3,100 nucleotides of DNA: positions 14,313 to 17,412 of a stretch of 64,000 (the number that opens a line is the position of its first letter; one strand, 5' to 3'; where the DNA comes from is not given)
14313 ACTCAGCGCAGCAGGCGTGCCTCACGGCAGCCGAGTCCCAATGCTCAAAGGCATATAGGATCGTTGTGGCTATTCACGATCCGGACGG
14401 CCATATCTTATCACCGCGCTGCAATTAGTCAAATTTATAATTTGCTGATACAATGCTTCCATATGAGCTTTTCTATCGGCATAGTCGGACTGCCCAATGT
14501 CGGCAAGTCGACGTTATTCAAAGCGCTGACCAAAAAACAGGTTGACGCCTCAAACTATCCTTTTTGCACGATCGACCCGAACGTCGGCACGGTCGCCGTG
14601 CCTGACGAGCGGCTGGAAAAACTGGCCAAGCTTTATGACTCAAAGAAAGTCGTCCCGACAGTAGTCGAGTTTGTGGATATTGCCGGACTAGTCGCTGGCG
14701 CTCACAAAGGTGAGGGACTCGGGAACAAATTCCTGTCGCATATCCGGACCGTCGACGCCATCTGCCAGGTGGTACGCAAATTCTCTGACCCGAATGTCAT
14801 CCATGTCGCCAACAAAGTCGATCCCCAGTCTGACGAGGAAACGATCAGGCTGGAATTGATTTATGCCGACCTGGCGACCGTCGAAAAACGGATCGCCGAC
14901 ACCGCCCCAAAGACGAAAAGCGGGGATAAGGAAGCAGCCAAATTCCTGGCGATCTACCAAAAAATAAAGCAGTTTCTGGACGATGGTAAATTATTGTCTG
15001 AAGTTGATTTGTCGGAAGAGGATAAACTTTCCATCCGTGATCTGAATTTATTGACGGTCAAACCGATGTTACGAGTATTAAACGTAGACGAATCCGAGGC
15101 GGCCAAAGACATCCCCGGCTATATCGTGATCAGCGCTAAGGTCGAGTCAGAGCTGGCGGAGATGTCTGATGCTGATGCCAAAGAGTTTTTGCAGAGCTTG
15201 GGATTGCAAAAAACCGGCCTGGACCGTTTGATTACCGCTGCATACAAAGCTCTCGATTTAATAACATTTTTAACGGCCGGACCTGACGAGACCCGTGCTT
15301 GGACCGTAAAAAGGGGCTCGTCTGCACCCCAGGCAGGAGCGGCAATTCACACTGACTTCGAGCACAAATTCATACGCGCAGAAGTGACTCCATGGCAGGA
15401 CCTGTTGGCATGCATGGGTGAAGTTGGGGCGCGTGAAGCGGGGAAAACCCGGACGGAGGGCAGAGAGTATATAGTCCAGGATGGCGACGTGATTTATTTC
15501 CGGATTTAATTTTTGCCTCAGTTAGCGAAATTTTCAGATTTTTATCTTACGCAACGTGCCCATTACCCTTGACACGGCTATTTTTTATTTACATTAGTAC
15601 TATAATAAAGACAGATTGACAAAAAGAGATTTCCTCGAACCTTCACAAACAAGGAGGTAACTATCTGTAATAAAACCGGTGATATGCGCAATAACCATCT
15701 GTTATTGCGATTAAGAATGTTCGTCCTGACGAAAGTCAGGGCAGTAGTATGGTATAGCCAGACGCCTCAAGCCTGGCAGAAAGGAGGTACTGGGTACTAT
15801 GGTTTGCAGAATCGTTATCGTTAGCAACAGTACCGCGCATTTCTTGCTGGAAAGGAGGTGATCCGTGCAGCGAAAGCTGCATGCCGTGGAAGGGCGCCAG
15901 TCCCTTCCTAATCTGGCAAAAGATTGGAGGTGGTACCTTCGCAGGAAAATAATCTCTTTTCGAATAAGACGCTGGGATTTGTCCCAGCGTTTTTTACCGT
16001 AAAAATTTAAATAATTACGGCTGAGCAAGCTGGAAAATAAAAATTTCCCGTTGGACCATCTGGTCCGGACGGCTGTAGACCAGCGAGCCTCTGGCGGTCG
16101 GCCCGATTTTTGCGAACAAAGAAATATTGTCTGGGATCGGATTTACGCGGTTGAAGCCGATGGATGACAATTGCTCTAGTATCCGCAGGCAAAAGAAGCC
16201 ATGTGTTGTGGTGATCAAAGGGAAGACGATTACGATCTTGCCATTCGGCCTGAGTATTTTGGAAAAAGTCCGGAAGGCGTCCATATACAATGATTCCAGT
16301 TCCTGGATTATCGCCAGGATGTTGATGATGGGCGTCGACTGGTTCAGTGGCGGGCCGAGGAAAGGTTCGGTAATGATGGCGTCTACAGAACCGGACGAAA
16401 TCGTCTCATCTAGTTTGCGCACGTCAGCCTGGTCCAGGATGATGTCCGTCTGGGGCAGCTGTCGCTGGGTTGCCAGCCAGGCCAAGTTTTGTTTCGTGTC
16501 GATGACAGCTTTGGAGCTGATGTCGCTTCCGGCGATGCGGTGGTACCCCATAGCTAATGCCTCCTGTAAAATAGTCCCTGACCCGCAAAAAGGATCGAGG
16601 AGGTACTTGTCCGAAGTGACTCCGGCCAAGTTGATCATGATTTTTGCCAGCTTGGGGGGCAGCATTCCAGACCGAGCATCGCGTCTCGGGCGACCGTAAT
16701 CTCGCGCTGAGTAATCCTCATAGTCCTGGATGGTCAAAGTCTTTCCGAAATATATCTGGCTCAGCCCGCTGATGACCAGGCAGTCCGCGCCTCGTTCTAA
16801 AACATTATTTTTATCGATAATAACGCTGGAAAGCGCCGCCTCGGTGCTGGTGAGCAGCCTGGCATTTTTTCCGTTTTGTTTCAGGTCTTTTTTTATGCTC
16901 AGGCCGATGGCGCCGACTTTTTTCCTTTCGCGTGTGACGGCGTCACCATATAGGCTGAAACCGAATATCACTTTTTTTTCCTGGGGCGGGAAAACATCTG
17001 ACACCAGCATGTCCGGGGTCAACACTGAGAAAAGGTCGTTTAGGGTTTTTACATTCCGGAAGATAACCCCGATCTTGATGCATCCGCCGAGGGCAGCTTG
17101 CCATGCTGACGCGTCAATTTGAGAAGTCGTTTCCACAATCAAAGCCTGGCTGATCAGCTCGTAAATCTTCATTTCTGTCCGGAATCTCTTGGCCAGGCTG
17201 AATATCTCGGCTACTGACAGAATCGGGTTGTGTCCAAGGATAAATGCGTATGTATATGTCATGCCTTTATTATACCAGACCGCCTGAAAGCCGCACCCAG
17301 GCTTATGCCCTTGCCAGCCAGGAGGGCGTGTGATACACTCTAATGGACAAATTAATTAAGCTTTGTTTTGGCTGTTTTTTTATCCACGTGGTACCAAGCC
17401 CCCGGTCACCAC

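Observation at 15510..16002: ORF-poor ~490-nt gap after ychF holding a candidate ~385-nt structured RNA with four Shine-Dalgarno-perfect boxes, one mirroring the 16S 3' end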

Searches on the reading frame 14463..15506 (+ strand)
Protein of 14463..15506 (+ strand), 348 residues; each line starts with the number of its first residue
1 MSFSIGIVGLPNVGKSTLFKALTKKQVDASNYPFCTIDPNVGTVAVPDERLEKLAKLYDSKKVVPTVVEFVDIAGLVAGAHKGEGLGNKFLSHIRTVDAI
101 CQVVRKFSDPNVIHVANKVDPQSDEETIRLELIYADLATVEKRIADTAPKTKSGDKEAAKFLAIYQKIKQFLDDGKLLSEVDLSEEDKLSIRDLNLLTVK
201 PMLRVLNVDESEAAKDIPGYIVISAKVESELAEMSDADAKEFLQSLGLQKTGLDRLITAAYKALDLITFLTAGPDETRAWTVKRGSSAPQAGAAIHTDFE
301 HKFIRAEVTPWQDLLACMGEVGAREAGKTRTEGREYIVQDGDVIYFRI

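Call 9: find_related_loci(query=window:14463-15506:+, collection=genome_contigs, flank=4000)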
Query window:14463-15506:+ (348 aa) in genome_contigs; peptide patterns used: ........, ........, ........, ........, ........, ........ (x = any residue, [..] = any of these).
600 stretches matched a pattern (row limit reached: there are more); 592 encode a relative of the query (tblastn E <= 1e-3); the best 80 are kept; 80 distinct loci.
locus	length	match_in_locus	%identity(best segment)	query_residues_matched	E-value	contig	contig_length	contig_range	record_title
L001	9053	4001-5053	58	1-348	1e-136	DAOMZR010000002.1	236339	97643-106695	MAG TPA_asm: bacterium isolate AMR_MDS_3994 NODE_8_length_236339_cov_124.255239, whole genome shotgun sequence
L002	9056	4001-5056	58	1-348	9e-137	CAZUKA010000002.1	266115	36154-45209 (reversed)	MAG TPA_asm: uncultured Gammaproteobacteria bacterium isolate SRP239054_co1_60 genome assembly, contig: NODE_17_length_2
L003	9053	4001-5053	60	1-347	2e-133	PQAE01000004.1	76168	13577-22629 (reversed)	MAG: Parcubacteria group bacterium isolate FeB_17 contig_2969, whole genome shotgun sequence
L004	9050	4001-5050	59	1-348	1e-132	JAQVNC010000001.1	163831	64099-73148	MAG: Patescibacteria group bacterium isolate STF1_148 NODE_91_length_163831_cov_6.211113_Sandtown_F1, whole genome shotg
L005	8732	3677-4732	58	1-348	4e-131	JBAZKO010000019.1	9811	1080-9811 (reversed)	MAG: Patescibacteria group bacterium isolate SO_2017_LW4_145 scaffold_1802_c1_LW137-91_2017, whole genome shotgun sequen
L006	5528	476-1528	58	1-347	4e-130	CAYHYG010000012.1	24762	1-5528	MAG TPA_asm: uncultured Gammaproteobacteria bacterium isolate ERP119705_co16_30 genome assembly, contig: NODE_1587_lengt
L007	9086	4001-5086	55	1-348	2e-129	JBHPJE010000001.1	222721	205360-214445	Patescibacteria group bacterium isolate SAG AM-312-L06 AM-312-L06_NODE_1, whole genome shotgun sequence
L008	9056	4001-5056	56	1-348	6e-129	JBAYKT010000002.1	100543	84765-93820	MAG: Patescibacteria group bacterium isolate SO_2016_GW1_86 scaffold00472_OW334_2016, whole genome shotgun sequence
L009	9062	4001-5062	57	1-348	2e-128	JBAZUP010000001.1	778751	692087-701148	MAG: Patescibacteria group bacterium isolate SO_2017_GW1_231 NODE_45_length_778751_cov_3.412568_OW334_2017, whole genome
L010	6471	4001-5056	55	1-348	3e-128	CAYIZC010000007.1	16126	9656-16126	MAG TPA_asm: uncultured Gammaproteobacteria bacterium isolate ERP122455_co1_170 genome assembly, contig: NODE_713_length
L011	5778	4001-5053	56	1-348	8e-127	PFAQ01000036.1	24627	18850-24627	MAG: Candidatus Falkowbacteria bacterium CG10_big_fil_rev_8_21_14_0_10_39_9 CG10_8_21_14_0.10_scaffold_1725_c, whole gen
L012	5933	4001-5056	55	1-348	2e-126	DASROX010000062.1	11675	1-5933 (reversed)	MAG TPA_asm: Candidatus Saccharimonadales bacterium isolate SMAG_U10279 k141_307852, whole genome shotgun sequence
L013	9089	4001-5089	55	1-347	4e-126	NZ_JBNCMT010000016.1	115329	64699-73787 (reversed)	Brevibacillus sp. SYSU BS000544 NODE_16_length_115329_cov_78.920958, whole genome shotgun sequence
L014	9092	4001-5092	55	1-348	3e-125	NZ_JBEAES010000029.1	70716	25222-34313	Brevibacillus sp. FIR094 NODE_29_length_70716_cov_198.067109, whole genome shotgun sequence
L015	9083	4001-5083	55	1-348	6e-125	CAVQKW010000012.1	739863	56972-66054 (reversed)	MAG: uncultured Gammaproteobacteria bacterium isolate MFD00031.bin.2.49 genome assembly, contig: contig_69683, whole gen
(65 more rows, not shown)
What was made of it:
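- Tried and rejected: ychF-based scan of 185,579 species genomes (call 9).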

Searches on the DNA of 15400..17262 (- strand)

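Call 4: search_rna_families(source=window, start=15400, end=16100, threshold=evalue, max_evalue=10, show_alignments=3)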
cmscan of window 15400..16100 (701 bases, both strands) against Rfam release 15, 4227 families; matches with E-value up to 10: 1.
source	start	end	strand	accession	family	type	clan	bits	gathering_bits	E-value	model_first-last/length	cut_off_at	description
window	15982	16046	+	RF01633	ceN43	Gene; snRNA; snoRNA; HACA-box;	-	17.4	50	1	1-129/129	no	Caenorhabditis snoRNA ceN43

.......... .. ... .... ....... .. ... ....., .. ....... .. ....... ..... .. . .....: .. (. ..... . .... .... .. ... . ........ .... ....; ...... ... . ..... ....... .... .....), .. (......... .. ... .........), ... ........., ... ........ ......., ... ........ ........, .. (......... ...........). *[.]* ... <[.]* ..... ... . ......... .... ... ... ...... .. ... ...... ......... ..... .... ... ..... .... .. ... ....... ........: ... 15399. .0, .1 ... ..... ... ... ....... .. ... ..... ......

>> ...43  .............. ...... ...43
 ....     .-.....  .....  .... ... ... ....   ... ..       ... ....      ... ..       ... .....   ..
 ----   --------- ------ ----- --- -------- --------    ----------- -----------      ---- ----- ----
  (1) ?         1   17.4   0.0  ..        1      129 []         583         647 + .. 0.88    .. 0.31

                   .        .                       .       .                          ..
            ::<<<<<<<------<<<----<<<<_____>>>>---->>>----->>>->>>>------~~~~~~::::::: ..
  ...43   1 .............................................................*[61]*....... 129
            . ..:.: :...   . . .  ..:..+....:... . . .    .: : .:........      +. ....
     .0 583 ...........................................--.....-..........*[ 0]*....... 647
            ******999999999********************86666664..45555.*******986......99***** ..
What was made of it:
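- On Any curated Rfam RNA family: In E-value mode the gap gives only a chance 17-bit snoRNA hit at E = 1 (call 4).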

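Call 80: search_rna_families(sources=[L084, L085, L081, L088, L089, L093, L095], threshold=gathering)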
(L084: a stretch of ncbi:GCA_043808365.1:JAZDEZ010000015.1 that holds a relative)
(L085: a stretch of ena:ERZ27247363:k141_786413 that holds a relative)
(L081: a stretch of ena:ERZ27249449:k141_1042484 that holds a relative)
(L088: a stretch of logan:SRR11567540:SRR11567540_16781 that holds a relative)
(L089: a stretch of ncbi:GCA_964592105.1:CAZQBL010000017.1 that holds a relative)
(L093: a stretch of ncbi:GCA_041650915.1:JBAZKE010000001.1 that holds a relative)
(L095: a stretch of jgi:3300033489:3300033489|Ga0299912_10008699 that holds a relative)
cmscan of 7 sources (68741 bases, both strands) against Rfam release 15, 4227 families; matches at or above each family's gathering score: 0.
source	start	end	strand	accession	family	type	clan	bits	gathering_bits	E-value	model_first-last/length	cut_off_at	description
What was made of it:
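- On Any curated Rfam RNA family: There are no matches in seven homologous loci (call 80).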

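Call 85: search_dna_similar(query=window:15601-15996:+, collection=phages, mode=distant, max_evalue=0.01, max_rows=10)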
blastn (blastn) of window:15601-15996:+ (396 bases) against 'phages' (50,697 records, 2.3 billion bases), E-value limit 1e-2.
No match.

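Call 86: search_dna_similar(query=window:15601-15996:+, collection=plasmids, mode=distant, max_evalue=0.01, max_rows=10)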
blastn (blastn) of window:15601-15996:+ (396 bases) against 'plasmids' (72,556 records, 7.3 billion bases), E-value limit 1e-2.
No match.
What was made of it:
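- There is no match in phages or plasmids (calls 85, 86).
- Tried and rejected: blastn against phages and plasmids (calls 85, 86): nothing.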
